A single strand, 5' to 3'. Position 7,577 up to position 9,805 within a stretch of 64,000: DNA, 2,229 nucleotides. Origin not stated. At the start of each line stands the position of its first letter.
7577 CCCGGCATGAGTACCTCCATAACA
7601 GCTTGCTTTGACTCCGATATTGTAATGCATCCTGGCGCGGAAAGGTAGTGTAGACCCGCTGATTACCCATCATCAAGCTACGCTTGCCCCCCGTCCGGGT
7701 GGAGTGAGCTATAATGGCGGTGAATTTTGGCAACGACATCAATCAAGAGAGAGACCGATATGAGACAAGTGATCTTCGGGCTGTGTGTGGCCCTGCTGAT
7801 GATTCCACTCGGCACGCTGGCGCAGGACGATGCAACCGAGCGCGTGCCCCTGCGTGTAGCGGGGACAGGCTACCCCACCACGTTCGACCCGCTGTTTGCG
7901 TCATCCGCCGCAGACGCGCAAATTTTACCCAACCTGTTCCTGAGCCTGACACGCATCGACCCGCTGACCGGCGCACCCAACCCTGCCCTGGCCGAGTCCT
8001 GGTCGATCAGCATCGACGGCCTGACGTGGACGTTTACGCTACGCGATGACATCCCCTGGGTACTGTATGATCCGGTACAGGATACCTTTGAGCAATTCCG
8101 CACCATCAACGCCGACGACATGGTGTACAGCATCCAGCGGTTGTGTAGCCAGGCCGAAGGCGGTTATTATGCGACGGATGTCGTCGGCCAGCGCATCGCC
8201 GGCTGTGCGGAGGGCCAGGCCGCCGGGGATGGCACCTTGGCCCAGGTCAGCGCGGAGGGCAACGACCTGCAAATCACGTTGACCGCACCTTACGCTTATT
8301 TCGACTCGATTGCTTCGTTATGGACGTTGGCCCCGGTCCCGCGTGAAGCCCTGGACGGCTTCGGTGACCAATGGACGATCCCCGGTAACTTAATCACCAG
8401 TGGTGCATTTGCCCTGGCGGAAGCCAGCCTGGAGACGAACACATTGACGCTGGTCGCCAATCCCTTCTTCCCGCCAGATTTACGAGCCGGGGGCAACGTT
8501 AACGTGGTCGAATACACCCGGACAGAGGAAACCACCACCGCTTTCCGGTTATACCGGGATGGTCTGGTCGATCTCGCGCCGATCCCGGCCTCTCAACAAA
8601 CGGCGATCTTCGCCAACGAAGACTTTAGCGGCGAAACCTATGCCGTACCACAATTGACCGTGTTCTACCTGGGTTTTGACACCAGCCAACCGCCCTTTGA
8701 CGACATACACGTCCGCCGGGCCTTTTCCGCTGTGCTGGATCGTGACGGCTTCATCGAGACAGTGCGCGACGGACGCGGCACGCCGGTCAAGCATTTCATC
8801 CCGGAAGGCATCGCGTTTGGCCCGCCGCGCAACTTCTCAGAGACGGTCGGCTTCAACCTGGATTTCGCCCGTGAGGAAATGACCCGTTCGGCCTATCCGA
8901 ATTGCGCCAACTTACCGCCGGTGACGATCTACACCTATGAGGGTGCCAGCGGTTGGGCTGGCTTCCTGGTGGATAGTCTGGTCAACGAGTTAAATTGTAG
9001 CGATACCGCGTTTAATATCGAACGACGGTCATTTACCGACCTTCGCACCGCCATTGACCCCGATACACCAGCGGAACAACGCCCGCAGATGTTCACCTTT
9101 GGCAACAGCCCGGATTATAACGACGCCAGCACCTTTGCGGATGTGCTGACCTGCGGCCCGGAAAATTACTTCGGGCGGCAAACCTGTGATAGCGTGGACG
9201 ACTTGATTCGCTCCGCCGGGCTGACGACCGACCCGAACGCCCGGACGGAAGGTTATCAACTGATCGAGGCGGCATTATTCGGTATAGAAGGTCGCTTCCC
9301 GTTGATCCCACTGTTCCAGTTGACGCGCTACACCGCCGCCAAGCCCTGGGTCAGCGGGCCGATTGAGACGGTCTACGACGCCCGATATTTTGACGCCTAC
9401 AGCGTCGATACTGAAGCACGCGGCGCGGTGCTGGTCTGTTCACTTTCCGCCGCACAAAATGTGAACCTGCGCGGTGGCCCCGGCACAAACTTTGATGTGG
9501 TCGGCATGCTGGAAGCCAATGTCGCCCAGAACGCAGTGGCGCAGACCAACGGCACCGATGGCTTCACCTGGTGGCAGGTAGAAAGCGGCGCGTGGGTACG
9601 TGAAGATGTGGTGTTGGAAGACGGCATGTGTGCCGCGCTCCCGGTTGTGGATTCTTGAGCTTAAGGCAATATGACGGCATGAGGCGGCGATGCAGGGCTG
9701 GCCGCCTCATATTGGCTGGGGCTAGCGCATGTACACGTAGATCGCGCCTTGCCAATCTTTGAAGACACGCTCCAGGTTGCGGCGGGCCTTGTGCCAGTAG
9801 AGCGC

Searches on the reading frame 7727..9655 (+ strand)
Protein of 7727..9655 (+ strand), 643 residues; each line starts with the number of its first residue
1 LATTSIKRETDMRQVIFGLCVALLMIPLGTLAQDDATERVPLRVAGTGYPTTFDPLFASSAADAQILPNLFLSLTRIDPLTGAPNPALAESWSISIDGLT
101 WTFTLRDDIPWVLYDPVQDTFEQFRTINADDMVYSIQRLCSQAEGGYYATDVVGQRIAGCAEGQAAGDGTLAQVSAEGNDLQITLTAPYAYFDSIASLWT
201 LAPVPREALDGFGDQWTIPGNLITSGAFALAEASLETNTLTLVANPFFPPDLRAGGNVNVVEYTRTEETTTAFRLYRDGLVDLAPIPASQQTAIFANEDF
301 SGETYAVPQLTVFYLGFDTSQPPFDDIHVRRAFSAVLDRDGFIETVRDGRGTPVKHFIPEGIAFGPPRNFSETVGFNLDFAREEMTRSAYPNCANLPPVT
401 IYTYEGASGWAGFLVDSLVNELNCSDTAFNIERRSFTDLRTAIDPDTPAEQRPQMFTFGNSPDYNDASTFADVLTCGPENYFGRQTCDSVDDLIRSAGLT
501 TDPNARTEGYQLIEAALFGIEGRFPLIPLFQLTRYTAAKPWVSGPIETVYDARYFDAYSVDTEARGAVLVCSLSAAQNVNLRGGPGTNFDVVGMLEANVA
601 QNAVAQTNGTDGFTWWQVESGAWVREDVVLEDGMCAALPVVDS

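Call 69: search_protein_families(library=ncbifam, proteins=[window:7727-9655:+], max_evalue=1e-10)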
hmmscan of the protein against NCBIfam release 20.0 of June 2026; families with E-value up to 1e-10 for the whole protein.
window:7727-9655:+ (643 aa): 5 families
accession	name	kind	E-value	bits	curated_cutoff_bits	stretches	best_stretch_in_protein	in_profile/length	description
NF007287.0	PRK09755.1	equivalog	1.7e-35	122.9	1098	1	43-359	36-337/535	ABC transporter substrate-binding protein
NF011684.0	PRK15104.1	equivalog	2.3e-30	105.8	947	1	50-544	49-523/543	oligopeptide ABC transporter substrate-binding protein OppA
NF043070.1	DppA_dipep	equivalog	5.9e-18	64.7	1005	1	45-361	34-341/535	dipeptide ABC transporter periplasmic-binding protein DppA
NF011689.0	PRK15109.1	equivalog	2.5e-15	56.1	560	0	48-143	42-134/547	ABC transporter substrate-binding protein SapA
NF043077.1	MMSYN1_0169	equivalog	4.5e-11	42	650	0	172-248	259-342/896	oligopeptide ABC transporter substrate-binding protein OppA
